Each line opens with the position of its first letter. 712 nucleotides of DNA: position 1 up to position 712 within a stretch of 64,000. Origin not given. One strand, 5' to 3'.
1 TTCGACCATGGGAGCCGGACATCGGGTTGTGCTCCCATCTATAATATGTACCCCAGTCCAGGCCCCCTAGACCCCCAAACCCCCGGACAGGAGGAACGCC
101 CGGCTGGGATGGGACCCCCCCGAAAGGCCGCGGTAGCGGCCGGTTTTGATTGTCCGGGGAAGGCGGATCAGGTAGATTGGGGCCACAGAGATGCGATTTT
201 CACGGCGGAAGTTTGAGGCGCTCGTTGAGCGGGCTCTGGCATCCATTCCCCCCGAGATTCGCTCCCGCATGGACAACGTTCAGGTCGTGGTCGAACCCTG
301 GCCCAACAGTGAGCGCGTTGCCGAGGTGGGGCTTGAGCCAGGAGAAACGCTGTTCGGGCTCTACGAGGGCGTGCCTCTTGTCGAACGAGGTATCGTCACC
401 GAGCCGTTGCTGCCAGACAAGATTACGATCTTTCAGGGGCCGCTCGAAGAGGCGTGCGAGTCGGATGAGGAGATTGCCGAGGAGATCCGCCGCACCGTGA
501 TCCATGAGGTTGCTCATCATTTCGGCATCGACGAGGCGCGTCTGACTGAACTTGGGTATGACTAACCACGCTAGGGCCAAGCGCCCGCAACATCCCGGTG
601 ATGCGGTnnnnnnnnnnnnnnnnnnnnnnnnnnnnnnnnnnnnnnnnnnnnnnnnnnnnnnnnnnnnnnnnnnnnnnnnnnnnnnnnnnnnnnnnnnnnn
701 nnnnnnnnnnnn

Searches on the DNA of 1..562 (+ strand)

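Call 4: search_rna_families(source=window, start=1, end=400, threshold=evalue, max_evalue=10, show_alignments=5)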
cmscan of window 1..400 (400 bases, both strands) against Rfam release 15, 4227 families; matches with E-value up to 10: 2.
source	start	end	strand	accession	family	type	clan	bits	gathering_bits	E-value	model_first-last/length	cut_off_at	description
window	215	255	+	RF01540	TB11Cs4H2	Gene; snRNA; snoRNA; HACA-box;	-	14.3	50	5.2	1-64/64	no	Trypanosomatid snoRNA TB11Cs4H2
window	1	289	-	RF01877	MIAT_exon5_3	Gene; lncRNA;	-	6.4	90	3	1-255/382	3'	Myocardial infarction associated transcript exon 5 conserved region 3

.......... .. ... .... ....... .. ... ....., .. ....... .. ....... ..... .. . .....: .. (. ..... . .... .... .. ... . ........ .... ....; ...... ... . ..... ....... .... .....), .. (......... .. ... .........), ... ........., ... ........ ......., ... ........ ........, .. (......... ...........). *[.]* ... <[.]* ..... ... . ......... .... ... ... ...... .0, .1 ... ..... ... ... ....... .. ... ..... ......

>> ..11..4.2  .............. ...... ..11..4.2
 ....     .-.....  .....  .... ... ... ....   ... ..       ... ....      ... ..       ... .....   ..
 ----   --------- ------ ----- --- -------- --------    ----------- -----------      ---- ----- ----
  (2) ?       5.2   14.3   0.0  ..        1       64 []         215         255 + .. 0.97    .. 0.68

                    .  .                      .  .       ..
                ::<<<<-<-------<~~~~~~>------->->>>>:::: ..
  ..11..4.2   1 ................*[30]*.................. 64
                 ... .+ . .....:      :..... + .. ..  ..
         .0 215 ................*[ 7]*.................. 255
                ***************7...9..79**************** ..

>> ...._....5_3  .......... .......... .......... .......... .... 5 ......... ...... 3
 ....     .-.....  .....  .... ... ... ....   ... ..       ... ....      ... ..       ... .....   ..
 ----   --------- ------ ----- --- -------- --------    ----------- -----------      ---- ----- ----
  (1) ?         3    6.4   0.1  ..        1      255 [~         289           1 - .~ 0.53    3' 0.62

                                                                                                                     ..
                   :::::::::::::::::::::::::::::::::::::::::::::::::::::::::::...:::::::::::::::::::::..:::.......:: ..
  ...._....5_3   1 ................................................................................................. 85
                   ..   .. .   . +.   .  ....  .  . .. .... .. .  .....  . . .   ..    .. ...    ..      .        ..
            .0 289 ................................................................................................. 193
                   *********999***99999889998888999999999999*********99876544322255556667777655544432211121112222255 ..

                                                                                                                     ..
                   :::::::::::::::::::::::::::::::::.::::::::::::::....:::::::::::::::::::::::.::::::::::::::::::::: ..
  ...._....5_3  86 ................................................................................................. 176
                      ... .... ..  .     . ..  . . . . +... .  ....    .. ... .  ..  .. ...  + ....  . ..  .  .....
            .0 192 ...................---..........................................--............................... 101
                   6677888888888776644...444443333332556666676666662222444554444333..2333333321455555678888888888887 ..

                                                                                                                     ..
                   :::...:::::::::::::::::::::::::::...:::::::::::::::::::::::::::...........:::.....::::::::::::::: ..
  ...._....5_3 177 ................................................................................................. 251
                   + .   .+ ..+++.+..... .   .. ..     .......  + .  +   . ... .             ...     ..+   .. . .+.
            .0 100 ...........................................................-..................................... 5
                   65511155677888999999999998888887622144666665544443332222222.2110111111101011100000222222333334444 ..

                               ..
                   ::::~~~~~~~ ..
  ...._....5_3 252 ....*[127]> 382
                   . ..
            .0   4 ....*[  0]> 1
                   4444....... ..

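Call 17: search_rna_families(sources=[L001, L003, L004], threshold=evalue, max_evalue=1)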
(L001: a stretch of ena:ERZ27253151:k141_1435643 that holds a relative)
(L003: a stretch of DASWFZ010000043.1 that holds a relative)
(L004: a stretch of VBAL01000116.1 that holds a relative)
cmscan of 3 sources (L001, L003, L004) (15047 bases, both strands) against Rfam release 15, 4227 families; matches with E-value up to 1: 8.
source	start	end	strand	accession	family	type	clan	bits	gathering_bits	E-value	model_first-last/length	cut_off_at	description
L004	6026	6093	+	RF00027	let-7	Gene; miRNA;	CL00148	33.3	53.5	0.0018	1-84/84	no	let-7 microRNA precursor family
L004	6021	6098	+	RF03964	mir-H1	Gene; miRNA;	-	31.6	97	0.077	1-85/85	no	mir-H1 microRNA precursor family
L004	6031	6096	+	RF03330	mir-750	Gene; miRNA;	-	29.4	60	0.0036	1-80/80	no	mir-750 microRNA precursor family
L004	6021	6098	-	RF03964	mir-H1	Gene; miRNA;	-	27.5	97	0.64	1-85/85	no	mir-H1 microRNA precursor family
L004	6012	6101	-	RF00762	mir-412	Gene; miRNA;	-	27.2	78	0.32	1-87/87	no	mir-412 microRNA precursor family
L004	6022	6104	-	RF04289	mir-3596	Gene; miRNA;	CL00148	23.9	96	0.91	1-82/82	no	mir-3596 microRNA precursor family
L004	2904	2994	+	RF04132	mir-4436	Gene; miRNA;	-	22.8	74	0.72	1-85/85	no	mir-4436 microRNA precursor family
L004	6033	6102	-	RF02726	sno_ZL63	Gene; snRNA; snoRNA; CD-box;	-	22.7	50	0.79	1-43/43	no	Small nucleolar RNA ZL63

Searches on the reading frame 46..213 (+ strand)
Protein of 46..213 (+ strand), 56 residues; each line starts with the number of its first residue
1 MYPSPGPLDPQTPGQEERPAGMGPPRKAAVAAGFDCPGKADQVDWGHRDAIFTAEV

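Call 9: search_protein_families(library=pfam, proteins=[window:46-213:+], max_evalue=0.01)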
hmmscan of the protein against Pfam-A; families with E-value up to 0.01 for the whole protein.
window:46-213:+ (56 aa): 0 families
